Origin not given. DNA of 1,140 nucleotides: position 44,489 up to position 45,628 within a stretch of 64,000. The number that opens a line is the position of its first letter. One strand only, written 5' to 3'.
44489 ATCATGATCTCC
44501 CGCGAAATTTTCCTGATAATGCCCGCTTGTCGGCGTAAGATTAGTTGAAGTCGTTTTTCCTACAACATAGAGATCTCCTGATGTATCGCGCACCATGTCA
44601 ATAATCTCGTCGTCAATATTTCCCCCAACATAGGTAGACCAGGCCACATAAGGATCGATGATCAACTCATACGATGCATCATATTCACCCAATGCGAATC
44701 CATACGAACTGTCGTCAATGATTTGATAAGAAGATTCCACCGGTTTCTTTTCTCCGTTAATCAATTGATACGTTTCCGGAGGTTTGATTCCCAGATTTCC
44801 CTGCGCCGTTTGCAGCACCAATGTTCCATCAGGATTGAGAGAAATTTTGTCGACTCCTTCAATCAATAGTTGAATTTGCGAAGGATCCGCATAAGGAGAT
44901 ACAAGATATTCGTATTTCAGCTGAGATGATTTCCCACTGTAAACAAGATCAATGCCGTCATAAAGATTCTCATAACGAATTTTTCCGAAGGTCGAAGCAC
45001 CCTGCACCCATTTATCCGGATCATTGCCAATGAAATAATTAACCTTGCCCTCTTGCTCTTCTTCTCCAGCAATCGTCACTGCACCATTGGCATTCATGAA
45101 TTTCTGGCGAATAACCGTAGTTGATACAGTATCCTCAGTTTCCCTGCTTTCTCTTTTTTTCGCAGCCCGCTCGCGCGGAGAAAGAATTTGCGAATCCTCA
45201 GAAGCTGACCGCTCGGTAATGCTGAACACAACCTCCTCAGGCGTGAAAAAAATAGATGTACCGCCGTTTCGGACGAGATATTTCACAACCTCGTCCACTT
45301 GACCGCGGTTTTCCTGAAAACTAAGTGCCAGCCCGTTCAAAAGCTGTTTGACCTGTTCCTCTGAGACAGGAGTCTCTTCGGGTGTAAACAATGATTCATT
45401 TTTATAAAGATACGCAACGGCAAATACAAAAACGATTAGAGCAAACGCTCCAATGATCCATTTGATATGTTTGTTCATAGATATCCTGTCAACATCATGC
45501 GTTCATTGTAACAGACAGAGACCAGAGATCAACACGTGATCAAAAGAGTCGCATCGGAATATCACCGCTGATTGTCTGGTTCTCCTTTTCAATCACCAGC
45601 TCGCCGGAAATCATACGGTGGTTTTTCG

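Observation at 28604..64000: Tandem array of five giant (2.5-3.0 kaa) surface-protein paralogs occupying 35 kb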

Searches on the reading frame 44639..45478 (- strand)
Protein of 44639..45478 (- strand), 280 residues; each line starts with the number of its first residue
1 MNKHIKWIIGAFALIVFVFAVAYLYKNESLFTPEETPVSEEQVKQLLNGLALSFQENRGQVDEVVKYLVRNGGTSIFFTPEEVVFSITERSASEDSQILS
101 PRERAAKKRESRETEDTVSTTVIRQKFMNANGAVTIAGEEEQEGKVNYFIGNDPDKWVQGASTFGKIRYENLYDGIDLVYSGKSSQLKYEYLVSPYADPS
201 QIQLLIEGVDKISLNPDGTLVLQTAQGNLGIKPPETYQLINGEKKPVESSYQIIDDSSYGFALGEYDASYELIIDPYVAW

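Call 67: search_solved_structures(query=window:44639-45478:-, max_evalue=1)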
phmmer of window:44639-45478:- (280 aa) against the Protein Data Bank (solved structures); distinct sequences matched with E-value up to 1: 0.
